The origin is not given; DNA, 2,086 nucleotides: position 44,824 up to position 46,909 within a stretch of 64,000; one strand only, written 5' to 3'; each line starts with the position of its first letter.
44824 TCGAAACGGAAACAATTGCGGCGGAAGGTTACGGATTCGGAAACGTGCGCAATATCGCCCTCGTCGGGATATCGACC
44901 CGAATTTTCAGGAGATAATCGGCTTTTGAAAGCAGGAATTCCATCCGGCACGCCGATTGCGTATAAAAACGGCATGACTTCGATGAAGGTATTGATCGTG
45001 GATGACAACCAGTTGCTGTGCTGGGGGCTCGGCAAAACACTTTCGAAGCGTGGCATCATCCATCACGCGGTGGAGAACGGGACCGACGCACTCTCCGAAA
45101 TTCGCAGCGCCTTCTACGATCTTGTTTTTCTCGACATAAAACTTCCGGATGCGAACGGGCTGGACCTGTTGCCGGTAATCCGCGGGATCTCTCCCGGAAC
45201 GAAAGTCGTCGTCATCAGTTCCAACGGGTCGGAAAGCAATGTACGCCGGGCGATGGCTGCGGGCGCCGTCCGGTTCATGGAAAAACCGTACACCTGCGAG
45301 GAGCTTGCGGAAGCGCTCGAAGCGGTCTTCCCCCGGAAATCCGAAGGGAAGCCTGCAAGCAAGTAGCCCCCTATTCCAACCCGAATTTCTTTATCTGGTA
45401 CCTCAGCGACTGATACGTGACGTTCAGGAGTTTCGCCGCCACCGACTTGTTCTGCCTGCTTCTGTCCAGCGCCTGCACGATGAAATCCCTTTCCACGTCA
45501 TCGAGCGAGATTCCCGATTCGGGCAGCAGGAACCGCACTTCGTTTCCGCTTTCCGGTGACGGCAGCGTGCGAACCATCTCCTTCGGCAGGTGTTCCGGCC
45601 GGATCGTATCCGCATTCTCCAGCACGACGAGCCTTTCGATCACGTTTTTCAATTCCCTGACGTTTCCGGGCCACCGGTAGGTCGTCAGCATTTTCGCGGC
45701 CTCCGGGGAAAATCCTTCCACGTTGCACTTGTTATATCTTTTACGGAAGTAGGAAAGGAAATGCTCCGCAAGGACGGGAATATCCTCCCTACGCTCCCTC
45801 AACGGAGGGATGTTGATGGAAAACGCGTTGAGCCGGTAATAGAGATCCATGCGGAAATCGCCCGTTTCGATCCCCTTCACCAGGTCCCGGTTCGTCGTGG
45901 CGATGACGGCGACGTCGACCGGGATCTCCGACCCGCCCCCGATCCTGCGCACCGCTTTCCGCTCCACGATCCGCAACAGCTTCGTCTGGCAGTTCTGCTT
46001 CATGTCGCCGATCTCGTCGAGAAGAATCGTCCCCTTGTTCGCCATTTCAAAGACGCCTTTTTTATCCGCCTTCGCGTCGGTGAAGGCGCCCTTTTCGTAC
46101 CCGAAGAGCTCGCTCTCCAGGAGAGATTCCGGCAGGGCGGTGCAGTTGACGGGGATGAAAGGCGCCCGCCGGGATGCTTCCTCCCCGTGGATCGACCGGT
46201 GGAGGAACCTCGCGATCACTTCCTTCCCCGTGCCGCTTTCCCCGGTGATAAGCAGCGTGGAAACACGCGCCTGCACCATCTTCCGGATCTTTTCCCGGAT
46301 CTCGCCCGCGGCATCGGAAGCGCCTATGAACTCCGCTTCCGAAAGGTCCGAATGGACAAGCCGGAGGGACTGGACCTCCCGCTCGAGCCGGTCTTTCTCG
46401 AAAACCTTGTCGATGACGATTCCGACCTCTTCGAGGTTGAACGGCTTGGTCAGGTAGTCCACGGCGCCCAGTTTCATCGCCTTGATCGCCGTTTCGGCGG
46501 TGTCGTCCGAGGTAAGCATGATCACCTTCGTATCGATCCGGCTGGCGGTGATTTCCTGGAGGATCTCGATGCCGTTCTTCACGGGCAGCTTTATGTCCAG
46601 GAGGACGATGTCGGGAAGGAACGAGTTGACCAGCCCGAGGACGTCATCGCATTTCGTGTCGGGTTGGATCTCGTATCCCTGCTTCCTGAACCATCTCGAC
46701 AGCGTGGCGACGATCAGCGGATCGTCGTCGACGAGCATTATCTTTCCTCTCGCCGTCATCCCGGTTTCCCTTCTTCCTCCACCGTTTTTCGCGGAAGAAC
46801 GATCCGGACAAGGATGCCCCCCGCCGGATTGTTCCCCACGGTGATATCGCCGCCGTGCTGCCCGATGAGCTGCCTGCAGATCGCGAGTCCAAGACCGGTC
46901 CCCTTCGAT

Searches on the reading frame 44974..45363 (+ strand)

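Call 9: search_protein_families(library=pfam, proteins=[window:44974-45363:+])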
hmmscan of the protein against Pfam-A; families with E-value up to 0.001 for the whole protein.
seq(130 aa): 1 family
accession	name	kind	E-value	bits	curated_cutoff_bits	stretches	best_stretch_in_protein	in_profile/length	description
PF00072.30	Response_reg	-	1.3e-25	90.2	30.2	1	6-115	1-110/111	Response regulator receiver domain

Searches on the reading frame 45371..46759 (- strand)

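Call 9: search_protein_families(library=pfam, proteins=[window:45371-46759:-])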
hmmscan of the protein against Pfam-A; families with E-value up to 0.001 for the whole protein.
window:45371-46759:- (462 aa): 8 families
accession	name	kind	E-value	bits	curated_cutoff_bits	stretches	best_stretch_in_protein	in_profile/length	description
PF00158.32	Sigma54_activat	-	8.6e-61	204.9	20.2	1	145-315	2-167/168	Sigma-54 interaction domain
PF25601.1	AAA_lid_14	-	1.9e-29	101.7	27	1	321-401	1-80/87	AAA+ ATPase lid domain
PF00072.30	Response_reg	-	1.6e-25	89.9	30.2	1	7-112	1-106/111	Response regulator receiver domain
PF14532.12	Sigma54_activ_2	-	1.3e-17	64.8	25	1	145-320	1-138/138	Sigma-54 interaction domain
PF02954.25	HTH_8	-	1.8e-09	37.6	22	1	419-459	2-42/42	Bacterial regulatory protein, Fis family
PF07728.20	AAA_5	-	2.5e-06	28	22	1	169-291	2-123/139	AAA domain (dynein-related subfamily)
PF00004.35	AAA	-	0.00015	22.6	21.2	1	169-291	1-110/131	ATPase family associated with various cellular activities (AAA)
PF07724.20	AAA_2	-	0.00018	22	27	1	166-293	3-127/166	AAA domain (Cdc48 subfamily)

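Call 36: search_protein_families(library=ncbifam, proteins=[window:45371-46759:-], max_evalue=0.00001)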
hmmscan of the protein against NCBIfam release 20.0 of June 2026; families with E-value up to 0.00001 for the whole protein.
window:45371-46759:- (462 aa): 100 families (the best 25 are shown)
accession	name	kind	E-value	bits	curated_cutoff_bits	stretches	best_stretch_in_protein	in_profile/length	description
NF008469.0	PRK11361.1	equivalog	2.3e-120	402.4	714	1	1-462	1-457/461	acetoacetate metabolism transcriptional regulator AtoC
TIGR02915.1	PEP_resp_reg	equivalog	4.1e-111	372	502.6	1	7-461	1-444/445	PEP-CTERM-box response regulator transcription factor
TIGR01818.1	ntrC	equivalog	4.1e-108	362.1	558.6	1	7-400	1-386/463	nitrogen regulation protein NR(I)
NF041552.1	TF_PrdR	equivalog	3.2e-102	342.7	795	1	135-459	261-576/577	sigma-54 dependent transcriptional regulator PrdR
NF007689.0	PRK10365.1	equivalog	9.8e-99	331.1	760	1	6-453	7-436/441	sigma-54-dependent response regulator transcription factor ZraR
NF051870.1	NAssimRespRegNtrX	equivalog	3.8e-98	329.3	600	1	6-461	3-452/452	nitrogen assimilation response regulator NtrX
TIGR01817.1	nifA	equivalog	3.6e-93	313.1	528.85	1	123-461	178-529/534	nif-specific transcriptional activator NifA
NF008176.1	PRK10923.1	equivalog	1.6e-91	307.2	620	1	4-399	3-389/469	nitrogen regulation protein NR(I)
NF041946.1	LuxO_transreg_Vib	equivalog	2.3e-90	303.6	800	1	13-398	4-383/463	quorum-sensing sigma-54 dependent transcriptional regulator LuxO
NF038308.1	RNA_repair_RtcR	equivalog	2.2e-89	300.7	650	1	89-453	124-505/530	RNA repair transcriptional activator RtcR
NF050807.1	TransRegFlbDCaul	equivalog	3.3e-89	299.8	750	1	49-459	46-438/454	sigma-54-dependent transcriptional regulator FlbD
NF011695.0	PRK15115.1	equivalog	3.3e-87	293.1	763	1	5-386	7-373/445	two-component system response regulator GlrR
NF049963.1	RespRegFlgRCampy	domain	4.8e-86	289.3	750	1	50-460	46-428/429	fla regulon two-component system response regulator FlgR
NF003451.0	PRK05022.1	equivalog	5.6e-86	289.3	476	1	123-461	172-510/512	nitric oxide reductase transcriptional regulator NorR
NF041906.1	V4R_TF_MobR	exception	1.2e-80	271.5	999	1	137-459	227-544/544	phenol degradation transcriptional regulator MobR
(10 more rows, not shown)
